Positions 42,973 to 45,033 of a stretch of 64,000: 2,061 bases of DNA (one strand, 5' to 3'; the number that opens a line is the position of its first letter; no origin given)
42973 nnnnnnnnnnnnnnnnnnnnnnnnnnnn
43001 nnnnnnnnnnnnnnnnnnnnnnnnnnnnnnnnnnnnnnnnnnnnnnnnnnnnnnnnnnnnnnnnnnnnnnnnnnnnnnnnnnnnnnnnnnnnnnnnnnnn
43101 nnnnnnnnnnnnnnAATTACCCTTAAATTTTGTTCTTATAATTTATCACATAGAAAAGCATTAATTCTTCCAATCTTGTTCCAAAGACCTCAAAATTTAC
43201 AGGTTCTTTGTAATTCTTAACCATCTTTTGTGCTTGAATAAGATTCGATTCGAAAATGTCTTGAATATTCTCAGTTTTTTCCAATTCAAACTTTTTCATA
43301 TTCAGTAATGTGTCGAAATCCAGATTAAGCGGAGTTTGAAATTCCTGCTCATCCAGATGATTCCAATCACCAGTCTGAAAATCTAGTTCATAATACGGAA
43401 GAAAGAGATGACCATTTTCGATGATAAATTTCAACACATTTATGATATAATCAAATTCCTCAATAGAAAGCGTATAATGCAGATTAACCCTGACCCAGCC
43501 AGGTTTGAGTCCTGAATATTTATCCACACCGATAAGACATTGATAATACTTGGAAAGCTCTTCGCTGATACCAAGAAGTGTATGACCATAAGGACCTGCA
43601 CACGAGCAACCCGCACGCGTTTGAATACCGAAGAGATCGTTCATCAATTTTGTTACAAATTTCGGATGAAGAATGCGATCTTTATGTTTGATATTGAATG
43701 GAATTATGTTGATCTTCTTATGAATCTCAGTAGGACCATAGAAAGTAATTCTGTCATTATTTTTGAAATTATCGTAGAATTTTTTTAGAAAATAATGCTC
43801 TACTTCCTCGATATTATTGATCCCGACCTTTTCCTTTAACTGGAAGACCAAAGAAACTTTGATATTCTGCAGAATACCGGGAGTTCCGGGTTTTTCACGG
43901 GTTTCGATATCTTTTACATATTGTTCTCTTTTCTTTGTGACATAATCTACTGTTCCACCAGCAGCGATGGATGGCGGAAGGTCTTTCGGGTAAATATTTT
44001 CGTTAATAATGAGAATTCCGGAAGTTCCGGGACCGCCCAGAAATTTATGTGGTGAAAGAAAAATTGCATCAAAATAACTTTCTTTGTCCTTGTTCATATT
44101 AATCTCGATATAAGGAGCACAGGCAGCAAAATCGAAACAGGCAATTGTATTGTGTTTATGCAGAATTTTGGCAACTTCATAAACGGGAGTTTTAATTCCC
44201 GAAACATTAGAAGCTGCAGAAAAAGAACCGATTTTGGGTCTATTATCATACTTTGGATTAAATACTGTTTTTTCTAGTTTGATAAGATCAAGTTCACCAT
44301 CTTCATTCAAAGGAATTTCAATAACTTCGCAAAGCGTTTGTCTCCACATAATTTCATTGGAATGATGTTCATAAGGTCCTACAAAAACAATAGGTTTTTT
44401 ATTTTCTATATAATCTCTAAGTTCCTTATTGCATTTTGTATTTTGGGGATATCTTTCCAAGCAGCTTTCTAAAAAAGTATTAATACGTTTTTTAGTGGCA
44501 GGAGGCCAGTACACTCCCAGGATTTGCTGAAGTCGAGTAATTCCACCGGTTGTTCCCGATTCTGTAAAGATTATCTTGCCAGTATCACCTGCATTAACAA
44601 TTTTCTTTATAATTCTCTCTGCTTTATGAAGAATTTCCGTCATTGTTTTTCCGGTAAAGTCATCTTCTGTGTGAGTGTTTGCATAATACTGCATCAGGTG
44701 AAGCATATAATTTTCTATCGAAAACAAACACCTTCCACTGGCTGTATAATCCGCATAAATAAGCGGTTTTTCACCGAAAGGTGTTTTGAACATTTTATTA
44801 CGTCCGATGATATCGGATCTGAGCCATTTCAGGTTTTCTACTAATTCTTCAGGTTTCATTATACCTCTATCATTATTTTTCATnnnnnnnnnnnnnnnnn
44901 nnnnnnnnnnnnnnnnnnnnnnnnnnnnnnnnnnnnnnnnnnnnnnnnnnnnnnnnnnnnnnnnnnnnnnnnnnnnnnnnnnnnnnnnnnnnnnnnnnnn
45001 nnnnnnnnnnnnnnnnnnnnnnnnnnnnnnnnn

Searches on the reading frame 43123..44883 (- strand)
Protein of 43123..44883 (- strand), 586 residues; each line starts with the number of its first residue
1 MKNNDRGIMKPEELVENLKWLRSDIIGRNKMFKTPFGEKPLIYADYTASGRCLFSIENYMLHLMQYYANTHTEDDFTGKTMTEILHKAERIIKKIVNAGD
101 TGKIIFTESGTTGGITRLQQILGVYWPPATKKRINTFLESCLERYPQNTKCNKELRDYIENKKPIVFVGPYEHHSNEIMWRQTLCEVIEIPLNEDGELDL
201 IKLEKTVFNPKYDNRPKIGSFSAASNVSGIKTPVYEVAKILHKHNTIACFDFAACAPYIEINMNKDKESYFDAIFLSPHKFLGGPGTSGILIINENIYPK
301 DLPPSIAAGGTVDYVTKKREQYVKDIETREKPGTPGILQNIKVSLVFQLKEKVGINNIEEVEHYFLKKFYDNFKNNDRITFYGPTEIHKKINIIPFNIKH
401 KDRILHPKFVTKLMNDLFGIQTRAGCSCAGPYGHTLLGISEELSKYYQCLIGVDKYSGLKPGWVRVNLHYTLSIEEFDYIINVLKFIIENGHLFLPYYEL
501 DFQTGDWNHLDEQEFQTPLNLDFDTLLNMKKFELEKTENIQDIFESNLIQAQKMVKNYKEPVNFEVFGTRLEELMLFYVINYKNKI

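Call 68: search_protein_families(library=pfam, proteins=[window:43123-44883:-])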
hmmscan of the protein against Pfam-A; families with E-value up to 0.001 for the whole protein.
window:43123-44883:- (586 aa): 1 family
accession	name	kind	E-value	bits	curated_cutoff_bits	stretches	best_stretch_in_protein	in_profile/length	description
PF00266.25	Aminotran_5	-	2e-40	139.3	21.5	2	159-434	85-347/371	Aminotransferase class-V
